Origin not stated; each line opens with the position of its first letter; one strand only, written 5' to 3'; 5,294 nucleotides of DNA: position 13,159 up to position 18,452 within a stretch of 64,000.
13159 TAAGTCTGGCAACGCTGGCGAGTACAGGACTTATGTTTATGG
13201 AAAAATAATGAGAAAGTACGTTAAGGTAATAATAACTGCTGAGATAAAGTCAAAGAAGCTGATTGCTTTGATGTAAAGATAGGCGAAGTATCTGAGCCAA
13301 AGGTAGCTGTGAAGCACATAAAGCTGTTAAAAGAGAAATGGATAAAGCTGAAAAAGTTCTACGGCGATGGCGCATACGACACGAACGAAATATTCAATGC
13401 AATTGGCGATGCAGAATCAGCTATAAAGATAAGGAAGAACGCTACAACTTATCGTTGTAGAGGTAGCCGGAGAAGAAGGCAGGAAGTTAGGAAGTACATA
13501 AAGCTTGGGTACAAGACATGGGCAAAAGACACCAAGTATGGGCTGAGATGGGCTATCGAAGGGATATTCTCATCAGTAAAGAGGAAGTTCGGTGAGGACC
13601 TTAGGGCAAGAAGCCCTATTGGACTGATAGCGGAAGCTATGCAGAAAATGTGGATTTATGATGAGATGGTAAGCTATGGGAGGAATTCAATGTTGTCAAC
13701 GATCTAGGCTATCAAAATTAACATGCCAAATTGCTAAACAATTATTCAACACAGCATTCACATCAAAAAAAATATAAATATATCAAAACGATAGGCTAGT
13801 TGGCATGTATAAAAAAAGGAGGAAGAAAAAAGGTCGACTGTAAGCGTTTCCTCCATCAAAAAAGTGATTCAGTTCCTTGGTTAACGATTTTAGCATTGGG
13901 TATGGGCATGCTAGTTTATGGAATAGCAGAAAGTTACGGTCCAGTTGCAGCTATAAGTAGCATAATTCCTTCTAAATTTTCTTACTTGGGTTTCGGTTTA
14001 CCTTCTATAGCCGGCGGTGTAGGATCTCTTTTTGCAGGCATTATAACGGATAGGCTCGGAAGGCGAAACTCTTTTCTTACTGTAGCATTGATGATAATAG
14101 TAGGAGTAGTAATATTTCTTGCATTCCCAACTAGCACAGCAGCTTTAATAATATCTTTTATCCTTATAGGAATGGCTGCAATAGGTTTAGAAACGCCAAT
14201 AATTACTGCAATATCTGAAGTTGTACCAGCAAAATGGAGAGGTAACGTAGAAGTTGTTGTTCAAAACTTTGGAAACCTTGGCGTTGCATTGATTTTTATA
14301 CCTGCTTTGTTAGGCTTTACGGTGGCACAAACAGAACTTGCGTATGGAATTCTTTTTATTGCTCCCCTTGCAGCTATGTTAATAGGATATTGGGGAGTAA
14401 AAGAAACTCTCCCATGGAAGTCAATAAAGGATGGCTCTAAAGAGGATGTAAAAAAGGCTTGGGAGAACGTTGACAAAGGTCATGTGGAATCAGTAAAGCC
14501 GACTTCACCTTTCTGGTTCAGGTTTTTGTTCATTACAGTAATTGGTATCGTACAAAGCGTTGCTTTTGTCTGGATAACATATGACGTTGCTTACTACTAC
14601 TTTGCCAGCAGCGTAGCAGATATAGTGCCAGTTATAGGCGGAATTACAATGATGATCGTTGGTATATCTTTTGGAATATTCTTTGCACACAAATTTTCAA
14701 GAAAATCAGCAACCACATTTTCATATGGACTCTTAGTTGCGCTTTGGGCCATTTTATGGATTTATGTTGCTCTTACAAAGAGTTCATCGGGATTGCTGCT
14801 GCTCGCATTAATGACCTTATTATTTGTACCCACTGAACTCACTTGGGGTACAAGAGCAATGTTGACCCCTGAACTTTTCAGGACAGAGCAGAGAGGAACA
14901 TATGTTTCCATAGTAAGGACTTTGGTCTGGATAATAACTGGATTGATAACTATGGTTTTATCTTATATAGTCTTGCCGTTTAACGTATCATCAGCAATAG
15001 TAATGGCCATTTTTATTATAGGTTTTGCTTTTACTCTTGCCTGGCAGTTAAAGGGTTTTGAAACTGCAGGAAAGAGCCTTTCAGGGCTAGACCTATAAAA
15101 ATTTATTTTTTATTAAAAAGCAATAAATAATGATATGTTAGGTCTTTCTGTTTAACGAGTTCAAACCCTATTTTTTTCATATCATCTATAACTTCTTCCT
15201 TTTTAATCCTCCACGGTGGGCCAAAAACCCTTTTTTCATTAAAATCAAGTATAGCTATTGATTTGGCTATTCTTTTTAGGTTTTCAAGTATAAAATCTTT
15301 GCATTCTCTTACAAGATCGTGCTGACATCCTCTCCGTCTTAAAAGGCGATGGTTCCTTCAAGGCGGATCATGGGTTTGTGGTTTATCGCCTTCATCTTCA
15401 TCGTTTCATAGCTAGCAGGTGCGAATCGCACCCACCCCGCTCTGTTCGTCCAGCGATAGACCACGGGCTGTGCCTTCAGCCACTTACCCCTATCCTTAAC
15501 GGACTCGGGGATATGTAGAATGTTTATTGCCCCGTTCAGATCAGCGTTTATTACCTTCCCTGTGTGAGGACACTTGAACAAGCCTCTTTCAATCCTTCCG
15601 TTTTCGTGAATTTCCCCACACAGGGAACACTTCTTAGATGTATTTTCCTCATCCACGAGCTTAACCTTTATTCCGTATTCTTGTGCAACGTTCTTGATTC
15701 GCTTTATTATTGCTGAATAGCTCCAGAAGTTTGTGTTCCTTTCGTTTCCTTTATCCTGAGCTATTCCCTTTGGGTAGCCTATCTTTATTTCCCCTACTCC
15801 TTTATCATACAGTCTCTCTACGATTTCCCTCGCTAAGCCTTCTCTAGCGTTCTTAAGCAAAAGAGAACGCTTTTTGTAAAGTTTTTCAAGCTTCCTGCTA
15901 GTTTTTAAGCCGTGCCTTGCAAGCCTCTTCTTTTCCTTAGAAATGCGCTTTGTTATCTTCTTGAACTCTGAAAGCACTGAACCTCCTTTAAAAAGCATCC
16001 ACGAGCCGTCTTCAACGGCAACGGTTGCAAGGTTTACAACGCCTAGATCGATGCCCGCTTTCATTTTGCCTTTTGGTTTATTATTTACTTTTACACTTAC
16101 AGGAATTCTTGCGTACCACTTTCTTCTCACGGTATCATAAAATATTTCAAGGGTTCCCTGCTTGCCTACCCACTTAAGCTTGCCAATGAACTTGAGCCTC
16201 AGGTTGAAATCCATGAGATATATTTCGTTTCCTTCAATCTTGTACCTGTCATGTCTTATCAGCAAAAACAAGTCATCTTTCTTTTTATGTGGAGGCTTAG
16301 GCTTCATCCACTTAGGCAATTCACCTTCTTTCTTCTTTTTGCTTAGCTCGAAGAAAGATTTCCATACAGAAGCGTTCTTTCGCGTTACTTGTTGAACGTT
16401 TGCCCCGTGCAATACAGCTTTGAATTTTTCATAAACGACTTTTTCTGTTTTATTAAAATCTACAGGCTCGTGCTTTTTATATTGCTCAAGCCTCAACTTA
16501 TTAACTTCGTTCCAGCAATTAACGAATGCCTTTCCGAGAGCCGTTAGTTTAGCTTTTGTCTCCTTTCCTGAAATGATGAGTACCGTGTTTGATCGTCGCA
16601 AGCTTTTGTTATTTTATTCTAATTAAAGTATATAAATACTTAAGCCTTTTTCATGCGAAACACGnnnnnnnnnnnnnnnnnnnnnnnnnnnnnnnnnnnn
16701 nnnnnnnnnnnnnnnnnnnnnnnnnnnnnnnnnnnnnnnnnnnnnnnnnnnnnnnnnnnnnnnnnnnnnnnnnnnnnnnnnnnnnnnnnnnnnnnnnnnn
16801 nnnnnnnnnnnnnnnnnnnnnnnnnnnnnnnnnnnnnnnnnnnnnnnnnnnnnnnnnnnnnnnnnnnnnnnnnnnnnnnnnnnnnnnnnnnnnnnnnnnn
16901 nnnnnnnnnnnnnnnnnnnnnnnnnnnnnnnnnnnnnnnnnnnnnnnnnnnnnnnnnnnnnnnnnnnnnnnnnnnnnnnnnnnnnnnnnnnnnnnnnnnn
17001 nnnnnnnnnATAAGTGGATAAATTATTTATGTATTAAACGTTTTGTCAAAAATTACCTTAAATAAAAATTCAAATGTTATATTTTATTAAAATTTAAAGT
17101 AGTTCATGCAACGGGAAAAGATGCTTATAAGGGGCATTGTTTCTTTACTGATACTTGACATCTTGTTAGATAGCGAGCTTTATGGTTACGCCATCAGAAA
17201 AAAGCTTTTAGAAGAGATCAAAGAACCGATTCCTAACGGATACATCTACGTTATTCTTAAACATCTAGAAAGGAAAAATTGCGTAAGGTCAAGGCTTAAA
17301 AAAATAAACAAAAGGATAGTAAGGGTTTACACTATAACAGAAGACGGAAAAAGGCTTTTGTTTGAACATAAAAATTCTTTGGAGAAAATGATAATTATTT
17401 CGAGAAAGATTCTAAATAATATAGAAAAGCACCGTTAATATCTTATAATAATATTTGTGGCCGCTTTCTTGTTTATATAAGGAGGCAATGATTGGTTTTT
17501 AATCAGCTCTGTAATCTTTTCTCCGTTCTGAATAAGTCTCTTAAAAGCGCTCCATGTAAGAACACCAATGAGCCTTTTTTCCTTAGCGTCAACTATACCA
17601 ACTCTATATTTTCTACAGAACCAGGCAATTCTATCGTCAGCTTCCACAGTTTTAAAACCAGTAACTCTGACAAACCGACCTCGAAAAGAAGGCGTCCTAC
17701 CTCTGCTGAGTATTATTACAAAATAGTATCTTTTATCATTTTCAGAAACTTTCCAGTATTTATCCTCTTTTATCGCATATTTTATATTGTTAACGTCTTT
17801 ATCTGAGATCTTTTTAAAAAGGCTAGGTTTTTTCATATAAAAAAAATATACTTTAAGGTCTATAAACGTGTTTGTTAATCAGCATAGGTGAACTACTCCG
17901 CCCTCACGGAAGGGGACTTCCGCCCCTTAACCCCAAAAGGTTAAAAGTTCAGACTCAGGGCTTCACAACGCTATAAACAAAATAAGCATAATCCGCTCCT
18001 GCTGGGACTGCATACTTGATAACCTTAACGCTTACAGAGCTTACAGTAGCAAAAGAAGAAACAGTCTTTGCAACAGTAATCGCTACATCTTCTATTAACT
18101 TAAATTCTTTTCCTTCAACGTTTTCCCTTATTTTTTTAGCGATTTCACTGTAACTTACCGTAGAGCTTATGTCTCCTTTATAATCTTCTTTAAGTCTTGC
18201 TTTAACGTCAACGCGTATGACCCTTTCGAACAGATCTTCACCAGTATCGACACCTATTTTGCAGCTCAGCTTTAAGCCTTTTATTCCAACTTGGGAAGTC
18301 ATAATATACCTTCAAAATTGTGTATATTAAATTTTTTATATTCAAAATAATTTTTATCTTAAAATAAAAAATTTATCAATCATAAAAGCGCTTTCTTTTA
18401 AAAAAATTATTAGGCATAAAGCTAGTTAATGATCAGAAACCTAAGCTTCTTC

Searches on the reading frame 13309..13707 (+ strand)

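Call 44: search_protein_families(library=pfam, proteins=[window:13309-13707:+], max_evalue=0.01)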
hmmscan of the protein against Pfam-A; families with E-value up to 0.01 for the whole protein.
window:13309-13707:+ (132 aa): 1 family
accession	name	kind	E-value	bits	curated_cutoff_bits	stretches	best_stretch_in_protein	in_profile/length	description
PF01609.27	DDE_Tnp_1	-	8.5e-10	39.2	23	1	10-117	75-198/200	Transposase DDE domain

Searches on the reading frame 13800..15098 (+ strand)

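Call 8: search_protein_families(library=pfam, proteins=[window:13800-15098:+])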
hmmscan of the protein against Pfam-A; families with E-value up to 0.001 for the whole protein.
window:13800-15098:+ (432 aa): 3 families
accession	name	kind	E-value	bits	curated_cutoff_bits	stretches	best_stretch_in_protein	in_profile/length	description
PF07690.21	MFS_1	-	1.1e-19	71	33.4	1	41-375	22-338/347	Major Facilitator Superfamily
PF00083.30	Sugar_tr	-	3e-17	63.1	22.3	1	60-428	47-446/452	Sugar (and other) transporter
PF13347.12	MFS_2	-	2.6e-05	23.4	27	1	65-132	265-333/427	MFS/sugar transport protein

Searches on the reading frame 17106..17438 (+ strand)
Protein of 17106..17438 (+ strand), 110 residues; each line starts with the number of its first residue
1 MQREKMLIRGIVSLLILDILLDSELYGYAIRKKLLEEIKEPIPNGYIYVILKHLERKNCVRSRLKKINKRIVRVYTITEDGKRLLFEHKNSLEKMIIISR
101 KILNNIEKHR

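Call 93: search_protein_families(library=pfam, proteins=[window:17106-17438:+])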
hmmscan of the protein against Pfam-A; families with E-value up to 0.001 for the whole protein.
window:17106-17438:+ (110 aa): 2 families
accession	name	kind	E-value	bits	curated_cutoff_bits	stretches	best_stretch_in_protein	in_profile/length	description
PF03551.20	PadR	-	1.1e-13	51.4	27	1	16-85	1-73/75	Transcriptional regulator PadR-like family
PF13601.12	HTH_34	-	0.00059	20.4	27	1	43-96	27-80/80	Winged helix DNA-binding domain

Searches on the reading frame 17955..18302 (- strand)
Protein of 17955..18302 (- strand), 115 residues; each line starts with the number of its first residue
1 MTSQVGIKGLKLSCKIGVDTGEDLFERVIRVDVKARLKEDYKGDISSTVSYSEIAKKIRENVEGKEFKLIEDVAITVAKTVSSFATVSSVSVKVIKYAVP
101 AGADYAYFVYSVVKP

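Call 93: search_protein_families(library=pfam, proteins=[window:17955-18302:-])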
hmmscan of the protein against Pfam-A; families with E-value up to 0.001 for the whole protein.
window:17955-18302:- (115 aa): 1 family
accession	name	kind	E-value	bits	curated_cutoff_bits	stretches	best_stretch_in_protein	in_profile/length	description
PF02152.23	FolB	-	9.8e-18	65.1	31.8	1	6-105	2-105/113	Dihydroneopterin aldolase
